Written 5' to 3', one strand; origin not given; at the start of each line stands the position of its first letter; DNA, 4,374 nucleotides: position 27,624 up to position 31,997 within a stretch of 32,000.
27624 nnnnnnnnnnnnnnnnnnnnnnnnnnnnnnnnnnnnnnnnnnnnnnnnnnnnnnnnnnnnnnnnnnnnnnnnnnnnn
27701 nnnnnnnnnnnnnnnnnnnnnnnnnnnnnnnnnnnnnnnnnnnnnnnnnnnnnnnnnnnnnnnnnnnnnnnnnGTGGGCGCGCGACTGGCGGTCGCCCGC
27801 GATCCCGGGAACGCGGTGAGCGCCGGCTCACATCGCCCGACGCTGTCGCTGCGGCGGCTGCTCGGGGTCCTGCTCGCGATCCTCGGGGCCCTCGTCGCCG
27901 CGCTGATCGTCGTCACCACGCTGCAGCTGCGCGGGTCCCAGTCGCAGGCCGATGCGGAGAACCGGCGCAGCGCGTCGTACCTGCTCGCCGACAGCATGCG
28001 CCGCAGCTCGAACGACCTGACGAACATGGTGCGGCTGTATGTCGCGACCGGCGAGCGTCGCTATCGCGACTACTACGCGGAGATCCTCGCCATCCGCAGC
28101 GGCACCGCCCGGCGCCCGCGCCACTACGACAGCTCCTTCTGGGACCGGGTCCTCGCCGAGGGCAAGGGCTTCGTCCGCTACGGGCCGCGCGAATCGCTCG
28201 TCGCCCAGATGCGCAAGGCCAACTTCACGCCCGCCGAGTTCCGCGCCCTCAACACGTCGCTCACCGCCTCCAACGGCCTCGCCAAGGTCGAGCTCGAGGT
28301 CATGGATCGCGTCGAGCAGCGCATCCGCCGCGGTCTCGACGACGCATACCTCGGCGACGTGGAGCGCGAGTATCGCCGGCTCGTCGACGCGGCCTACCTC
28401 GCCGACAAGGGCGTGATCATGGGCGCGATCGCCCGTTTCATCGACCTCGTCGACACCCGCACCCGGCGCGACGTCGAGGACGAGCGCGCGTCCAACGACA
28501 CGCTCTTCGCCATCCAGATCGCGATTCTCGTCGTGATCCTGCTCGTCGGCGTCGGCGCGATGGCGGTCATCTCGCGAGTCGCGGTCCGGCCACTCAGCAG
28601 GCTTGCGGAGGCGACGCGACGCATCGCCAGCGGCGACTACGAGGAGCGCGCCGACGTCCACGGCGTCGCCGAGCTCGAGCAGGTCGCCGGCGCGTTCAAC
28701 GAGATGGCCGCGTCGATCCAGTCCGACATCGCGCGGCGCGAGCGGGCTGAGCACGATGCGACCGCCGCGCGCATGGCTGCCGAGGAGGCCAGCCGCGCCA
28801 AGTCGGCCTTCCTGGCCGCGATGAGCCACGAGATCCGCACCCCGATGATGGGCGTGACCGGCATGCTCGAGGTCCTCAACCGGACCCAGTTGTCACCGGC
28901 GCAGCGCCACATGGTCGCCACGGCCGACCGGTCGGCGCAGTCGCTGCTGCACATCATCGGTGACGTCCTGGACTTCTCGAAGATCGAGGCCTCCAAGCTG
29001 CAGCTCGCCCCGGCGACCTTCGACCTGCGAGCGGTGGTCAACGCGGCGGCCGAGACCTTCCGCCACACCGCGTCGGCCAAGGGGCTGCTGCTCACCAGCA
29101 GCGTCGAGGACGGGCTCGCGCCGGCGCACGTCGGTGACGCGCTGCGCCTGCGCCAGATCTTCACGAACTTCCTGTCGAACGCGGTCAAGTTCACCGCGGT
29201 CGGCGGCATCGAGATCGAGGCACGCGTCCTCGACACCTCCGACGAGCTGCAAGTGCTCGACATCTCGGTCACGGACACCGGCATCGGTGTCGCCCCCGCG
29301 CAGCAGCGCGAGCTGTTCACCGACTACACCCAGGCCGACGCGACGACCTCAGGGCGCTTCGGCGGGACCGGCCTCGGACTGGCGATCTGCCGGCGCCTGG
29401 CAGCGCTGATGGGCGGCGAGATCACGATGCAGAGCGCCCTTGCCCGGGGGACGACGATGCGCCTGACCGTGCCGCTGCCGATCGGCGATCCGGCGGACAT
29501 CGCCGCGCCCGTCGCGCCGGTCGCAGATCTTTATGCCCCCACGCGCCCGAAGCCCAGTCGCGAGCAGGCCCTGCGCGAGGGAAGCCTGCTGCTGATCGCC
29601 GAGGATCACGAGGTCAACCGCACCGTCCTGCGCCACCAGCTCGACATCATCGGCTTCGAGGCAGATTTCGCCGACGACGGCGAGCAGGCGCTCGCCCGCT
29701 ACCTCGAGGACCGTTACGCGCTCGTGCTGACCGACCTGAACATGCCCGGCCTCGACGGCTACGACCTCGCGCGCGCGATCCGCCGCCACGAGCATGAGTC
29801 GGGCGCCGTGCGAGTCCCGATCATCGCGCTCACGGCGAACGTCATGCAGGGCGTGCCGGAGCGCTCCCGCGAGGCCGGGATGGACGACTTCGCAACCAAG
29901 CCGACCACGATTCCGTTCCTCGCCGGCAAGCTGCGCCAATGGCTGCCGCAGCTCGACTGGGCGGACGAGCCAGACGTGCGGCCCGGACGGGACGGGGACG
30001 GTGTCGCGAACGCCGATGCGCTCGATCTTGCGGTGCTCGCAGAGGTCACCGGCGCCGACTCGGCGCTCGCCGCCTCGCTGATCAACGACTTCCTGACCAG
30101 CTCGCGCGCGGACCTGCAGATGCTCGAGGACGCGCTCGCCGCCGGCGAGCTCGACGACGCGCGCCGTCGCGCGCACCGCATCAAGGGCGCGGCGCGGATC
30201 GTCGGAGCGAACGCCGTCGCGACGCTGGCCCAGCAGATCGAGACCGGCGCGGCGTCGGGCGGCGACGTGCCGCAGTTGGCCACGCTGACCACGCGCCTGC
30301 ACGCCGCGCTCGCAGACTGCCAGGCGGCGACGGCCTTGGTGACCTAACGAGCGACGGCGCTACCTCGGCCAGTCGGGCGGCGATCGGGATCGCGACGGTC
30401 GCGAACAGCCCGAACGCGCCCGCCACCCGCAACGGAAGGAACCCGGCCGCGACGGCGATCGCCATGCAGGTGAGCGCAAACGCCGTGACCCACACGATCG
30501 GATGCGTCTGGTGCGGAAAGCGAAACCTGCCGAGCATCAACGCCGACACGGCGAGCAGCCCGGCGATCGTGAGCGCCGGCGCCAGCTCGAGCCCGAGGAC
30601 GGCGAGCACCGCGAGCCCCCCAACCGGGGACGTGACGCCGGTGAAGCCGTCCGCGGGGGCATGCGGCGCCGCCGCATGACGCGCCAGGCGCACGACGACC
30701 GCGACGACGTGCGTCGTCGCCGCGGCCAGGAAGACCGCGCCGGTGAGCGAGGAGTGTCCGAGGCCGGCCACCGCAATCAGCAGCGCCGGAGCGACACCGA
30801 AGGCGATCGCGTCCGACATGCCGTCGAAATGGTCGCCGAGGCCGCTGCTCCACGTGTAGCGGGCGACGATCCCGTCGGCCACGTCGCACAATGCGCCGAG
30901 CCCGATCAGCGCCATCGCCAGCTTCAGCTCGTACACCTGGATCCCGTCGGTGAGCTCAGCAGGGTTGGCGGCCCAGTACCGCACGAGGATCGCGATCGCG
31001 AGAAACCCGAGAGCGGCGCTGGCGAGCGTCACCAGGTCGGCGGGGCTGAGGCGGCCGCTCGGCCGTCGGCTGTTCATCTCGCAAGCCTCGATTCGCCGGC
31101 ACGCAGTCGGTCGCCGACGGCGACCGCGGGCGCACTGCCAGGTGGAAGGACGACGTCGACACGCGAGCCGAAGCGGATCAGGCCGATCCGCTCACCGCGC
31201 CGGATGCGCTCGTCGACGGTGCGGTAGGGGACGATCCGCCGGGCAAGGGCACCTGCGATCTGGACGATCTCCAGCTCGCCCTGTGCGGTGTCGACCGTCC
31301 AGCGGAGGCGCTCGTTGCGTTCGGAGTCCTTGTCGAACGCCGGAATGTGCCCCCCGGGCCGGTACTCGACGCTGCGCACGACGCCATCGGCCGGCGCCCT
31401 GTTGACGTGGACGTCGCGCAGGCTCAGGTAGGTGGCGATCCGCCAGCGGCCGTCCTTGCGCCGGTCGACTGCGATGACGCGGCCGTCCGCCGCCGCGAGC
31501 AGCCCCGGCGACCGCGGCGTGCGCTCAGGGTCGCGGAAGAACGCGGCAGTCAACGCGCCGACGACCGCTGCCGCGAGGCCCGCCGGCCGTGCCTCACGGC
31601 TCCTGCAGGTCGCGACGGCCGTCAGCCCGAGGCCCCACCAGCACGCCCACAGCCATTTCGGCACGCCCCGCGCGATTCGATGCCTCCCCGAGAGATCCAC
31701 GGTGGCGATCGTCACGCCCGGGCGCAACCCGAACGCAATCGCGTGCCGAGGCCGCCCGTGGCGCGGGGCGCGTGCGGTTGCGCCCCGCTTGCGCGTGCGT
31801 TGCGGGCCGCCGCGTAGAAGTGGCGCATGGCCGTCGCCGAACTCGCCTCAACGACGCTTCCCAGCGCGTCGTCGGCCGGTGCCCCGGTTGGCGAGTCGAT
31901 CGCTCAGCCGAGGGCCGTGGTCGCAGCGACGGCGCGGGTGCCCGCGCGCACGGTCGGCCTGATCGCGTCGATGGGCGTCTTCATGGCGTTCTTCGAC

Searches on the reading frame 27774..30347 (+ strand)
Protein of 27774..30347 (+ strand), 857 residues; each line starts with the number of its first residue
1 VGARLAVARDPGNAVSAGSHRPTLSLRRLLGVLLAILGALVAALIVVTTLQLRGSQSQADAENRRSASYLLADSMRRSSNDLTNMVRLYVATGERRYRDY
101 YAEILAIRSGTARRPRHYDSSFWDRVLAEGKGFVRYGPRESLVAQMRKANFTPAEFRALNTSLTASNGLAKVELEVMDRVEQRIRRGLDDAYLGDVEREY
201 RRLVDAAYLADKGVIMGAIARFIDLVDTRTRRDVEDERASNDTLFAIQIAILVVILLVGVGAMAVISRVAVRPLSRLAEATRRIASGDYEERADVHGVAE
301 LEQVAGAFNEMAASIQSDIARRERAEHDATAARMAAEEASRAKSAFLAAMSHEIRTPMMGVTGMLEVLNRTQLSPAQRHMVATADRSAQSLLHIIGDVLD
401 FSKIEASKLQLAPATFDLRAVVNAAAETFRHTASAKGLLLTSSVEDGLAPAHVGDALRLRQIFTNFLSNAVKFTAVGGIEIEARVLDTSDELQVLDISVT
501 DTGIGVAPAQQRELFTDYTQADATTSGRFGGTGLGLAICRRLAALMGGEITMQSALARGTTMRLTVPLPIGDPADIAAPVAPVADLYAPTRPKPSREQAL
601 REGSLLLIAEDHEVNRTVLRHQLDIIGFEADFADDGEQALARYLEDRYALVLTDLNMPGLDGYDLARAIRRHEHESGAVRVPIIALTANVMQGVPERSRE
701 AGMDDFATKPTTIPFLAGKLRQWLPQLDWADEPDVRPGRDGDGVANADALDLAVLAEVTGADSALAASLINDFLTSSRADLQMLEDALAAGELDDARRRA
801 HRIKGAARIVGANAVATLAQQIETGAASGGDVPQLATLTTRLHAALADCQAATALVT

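Call 3: search_protein_families(library=pfam, proteins=[window:27774-30347:+], max_evalue=0.01)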
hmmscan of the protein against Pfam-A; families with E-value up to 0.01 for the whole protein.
window:27774-30347:+ (857 aa): 5 families
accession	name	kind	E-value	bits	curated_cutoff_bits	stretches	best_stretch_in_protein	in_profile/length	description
PF02518.31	HATPase_c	-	6e-27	94.7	26.4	1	454-569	1-110/111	Histidine kinase-, DNA gyrase B-, and HSP90-like ATPase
PF00072.30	Response_reg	-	4.2e-21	75.6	30.2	1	607-714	2-104/111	Response regulator receiver domain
PF00512.31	HisKA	-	8.6e-20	71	26.9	1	342-406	1-65/66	His Kinase A (phospho-acceptor) domain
PF00672.30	HAMP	-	3.2e-15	56.6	25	1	266-316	2-52/53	HAMP domain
PF01627.28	Hpt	-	7.8e-15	55.3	24.6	1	769-846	2-78/84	Hpt domain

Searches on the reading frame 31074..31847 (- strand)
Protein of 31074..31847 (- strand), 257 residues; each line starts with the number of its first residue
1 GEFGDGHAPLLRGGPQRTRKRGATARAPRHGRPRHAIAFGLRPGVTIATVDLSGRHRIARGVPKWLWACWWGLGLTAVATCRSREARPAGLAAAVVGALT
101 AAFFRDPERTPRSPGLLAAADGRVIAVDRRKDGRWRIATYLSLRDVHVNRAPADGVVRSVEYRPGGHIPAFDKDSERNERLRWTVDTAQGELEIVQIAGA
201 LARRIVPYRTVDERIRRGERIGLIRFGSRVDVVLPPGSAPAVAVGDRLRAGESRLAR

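Call 32: search_protein_families(library=pfam, proteins=[window:31074-31847:-], max_evalue=0.001)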
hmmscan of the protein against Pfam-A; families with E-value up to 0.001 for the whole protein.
window:31074-31847:- (257 aa): 1 family
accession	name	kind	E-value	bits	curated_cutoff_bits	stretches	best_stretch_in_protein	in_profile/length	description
PF02666.20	PS_Dcarbxylase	-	3.5e-36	125.2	22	1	98-253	3-195/198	Phosphatidylserine decarboxylase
